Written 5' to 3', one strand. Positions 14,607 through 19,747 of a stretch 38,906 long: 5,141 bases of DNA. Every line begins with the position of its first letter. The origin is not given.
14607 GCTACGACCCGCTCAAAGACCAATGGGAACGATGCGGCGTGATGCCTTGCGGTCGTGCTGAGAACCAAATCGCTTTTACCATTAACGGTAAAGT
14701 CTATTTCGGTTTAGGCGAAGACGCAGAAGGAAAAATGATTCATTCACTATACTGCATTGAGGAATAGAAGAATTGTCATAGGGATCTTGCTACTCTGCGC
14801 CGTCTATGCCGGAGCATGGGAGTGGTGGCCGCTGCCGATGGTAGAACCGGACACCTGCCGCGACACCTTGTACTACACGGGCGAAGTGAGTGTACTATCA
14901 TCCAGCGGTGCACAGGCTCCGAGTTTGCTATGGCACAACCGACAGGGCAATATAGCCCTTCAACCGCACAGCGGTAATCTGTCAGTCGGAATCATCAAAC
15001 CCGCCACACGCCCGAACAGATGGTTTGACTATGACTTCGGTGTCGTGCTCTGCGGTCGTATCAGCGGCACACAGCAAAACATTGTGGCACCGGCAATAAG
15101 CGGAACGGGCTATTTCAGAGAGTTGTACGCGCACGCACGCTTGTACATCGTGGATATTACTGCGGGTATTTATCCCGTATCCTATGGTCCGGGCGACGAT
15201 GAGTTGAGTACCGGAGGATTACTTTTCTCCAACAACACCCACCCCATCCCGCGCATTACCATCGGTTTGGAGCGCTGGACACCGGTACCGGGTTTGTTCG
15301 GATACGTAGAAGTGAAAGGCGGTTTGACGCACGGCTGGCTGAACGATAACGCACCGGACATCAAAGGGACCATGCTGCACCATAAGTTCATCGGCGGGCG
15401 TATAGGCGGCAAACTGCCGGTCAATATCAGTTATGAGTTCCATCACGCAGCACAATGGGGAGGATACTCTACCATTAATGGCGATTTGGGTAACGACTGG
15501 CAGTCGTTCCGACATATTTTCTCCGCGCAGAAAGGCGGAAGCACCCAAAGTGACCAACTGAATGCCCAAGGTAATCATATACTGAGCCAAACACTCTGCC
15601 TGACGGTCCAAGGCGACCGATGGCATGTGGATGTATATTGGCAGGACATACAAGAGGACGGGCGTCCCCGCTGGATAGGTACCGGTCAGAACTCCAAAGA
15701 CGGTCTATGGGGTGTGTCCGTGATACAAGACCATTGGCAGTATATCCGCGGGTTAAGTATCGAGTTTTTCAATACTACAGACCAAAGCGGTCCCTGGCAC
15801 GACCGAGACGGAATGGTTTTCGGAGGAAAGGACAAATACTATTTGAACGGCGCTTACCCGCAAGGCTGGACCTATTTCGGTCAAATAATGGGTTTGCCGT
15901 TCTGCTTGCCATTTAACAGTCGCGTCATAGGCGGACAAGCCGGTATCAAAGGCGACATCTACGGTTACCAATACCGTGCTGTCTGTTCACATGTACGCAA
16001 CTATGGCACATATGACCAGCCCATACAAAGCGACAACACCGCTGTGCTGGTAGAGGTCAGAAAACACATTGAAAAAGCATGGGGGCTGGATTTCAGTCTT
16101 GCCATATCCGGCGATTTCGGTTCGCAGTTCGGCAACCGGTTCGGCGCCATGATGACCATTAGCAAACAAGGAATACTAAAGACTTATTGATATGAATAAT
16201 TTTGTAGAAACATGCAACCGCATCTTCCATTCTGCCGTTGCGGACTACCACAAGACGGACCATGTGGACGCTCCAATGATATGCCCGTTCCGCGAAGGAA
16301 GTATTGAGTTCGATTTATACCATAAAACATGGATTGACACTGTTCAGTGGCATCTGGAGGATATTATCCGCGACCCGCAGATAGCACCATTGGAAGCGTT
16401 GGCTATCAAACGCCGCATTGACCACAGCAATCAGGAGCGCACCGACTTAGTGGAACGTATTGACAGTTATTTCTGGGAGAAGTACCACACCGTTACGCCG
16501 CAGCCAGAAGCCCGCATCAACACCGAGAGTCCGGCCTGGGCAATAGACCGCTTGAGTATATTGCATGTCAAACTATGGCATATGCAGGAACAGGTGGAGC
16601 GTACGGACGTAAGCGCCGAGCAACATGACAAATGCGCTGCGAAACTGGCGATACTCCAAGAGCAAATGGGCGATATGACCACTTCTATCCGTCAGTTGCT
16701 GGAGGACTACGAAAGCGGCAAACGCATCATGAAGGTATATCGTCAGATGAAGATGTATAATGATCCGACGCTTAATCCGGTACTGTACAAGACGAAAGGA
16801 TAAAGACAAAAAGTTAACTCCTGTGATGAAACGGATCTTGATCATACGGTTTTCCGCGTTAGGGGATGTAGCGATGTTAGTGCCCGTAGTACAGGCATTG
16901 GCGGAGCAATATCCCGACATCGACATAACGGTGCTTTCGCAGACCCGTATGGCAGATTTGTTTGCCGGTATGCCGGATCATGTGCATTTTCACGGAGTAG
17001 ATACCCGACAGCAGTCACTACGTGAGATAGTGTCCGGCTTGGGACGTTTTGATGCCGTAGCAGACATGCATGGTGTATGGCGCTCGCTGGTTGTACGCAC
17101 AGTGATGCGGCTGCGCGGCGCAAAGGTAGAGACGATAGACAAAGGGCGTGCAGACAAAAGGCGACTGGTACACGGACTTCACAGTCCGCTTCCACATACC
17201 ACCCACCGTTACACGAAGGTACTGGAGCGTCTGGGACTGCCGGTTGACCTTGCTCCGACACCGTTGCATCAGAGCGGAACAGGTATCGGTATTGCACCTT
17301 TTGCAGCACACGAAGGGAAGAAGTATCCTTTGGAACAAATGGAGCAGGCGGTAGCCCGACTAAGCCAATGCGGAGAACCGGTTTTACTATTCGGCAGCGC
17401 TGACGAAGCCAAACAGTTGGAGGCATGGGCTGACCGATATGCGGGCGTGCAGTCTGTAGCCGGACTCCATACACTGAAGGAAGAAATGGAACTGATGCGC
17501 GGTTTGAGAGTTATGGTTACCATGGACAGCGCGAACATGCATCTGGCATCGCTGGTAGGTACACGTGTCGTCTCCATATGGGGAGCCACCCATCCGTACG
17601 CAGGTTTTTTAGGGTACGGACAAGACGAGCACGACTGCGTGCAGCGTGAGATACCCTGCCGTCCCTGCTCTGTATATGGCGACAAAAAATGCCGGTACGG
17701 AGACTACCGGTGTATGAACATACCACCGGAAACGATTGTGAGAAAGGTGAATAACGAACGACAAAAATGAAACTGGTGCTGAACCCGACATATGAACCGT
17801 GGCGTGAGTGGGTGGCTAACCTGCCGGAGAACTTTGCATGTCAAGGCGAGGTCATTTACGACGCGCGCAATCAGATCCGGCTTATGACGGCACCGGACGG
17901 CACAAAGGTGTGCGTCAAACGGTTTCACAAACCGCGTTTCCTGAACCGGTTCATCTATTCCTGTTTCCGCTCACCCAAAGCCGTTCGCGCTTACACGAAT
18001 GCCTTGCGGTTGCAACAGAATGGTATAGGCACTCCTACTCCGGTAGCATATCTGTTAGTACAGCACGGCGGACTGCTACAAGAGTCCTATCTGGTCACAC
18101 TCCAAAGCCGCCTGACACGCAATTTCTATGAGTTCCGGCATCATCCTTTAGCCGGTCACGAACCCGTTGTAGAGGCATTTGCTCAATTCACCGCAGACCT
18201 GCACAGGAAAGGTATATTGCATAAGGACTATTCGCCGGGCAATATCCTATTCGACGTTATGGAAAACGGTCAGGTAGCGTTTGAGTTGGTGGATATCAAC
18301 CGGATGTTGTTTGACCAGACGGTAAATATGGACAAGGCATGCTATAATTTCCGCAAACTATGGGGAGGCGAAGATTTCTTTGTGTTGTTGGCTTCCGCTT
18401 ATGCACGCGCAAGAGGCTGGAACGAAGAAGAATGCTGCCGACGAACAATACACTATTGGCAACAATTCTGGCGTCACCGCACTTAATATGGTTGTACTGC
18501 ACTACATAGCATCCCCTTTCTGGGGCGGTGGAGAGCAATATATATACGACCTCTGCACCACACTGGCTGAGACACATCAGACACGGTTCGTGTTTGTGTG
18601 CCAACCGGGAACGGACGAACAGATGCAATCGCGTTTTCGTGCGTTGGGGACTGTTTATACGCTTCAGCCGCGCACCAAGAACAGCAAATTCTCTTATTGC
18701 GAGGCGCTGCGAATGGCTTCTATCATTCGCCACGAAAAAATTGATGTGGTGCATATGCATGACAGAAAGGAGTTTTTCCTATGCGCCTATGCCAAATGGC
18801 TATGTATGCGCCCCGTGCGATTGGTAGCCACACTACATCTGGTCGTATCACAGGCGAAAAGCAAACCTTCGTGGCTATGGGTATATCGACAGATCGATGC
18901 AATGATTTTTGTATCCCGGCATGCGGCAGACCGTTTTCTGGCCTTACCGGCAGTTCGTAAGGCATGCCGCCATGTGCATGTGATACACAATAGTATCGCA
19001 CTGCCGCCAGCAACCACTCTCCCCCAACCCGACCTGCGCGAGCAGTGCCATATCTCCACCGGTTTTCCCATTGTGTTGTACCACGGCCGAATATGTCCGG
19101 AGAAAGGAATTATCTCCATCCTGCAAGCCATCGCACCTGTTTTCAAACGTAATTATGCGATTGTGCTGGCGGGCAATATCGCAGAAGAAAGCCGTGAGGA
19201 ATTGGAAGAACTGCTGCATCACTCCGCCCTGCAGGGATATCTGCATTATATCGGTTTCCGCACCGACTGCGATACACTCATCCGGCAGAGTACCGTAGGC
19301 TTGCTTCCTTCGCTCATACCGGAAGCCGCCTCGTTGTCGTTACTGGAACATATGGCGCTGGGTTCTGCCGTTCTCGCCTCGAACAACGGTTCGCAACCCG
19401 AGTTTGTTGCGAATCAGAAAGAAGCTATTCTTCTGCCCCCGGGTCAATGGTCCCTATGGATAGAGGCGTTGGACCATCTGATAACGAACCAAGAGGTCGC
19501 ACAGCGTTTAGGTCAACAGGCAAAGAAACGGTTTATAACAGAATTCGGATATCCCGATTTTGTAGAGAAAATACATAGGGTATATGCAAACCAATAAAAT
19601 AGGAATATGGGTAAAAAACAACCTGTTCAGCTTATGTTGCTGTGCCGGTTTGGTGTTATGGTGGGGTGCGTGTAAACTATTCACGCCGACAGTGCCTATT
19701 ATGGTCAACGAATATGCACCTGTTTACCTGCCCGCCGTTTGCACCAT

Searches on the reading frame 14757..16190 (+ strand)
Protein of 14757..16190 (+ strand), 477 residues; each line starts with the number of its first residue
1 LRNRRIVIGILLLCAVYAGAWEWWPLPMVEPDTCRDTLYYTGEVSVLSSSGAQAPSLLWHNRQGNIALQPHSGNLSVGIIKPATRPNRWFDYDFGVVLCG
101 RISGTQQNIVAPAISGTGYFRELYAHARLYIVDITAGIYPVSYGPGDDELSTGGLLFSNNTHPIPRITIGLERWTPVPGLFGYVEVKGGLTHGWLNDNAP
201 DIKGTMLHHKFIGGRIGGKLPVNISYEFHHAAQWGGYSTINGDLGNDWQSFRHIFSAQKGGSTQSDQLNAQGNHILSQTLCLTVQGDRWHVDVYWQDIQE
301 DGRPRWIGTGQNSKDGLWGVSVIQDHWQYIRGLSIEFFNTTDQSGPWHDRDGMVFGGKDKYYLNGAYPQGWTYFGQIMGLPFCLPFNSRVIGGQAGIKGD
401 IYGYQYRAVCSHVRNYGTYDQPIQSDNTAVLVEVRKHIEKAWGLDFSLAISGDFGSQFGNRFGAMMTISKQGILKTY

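Call 91: search_protein_families(library=pfam, proteins=[window:14757-16190:+], max_evalue=0.001)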
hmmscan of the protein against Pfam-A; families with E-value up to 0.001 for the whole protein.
window:14757-16190:+ (477 aa): 1 family
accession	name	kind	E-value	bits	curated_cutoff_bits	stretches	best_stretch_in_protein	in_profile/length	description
PF14052.12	Caps_assemb_Wzi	-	2.3e-13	50.4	30.1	1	117-446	67-371/392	Capsule assembly protein Wzi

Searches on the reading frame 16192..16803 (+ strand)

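Call 91: search_protein_families(library=pfam, proteins=[window:16192-16803:+], max_evalue=0.001)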
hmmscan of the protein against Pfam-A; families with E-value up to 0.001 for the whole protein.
window:16192-16803:+ (203 aa): 1 family
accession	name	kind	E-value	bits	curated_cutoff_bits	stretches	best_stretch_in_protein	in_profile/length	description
PF14063.11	DUF4254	-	2.6e-59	199.6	27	1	42-182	4-144/144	Protein of unknown function (DUF4254)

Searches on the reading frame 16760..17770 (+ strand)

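Call 91: search_protein_families(library=pfam, proteins=[window:16760-17770:+], max_evalue=0.001)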
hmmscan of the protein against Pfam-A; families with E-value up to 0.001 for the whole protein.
window:16760-17770:+ (336 aa): 1 family
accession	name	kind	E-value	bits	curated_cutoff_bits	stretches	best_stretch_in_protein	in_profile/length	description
PF01075.23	Glyco_transf_9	-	1e-15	58.2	22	1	176-309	108-242/247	Glycosyltransferase family 9 (heptosyltransferase)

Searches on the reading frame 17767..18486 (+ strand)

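Call 91: search_protein_families(library=pfam, proteins=[window:17767-18486:+], max_evalue=0.001)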
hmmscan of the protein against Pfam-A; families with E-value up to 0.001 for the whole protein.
window:17767-18486:+ (239 aa): 2 families
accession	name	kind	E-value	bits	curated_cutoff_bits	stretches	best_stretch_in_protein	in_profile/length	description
PF06293.20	Kdo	-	5.3e-10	39.5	21.3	1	59-180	46-169/207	Lipopolysaccharide kinase (Kdo/WaaP) family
PF01636.29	APH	-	0.00034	20.9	23.2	1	125-170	138-188/239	Phosphotransferase enzyme family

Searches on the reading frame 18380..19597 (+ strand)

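Call 91: search_protein_families(library=pfam, proteins=[window:18380-19597:+], max_evalue=0.001)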
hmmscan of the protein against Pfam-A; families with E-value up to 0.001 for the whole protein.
window:18380-19597:+ (405 aa): 5 families
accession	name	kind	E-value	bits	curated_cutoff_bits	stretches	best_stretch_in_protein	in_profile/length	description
PF00534.26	Glycos_transf_1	-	4.9e-25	88.5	26.4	1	218-384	4-172/172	Glycosyl transferases group 1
PF13439.12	Glyco_transf_4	-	7.7e-20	72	28.5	1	48-206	1-166/170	Glycosyltransferase Family 4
PF13692.12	Glyco_trans_1_4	-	1.1e-19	71.5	27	1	230-370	2-142/142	Glycosyl transferases group 1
PF13579.12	Glyco_trans_4_4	-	5.7e-11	43.4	29.7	1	49-204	1-157/158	Glycosyl transferase 4-like domain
PF13477.12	Glyco_trans_4_2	-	3e-06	27.9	23.4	1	77-161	33-116/139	Glycosyl transferase 4-like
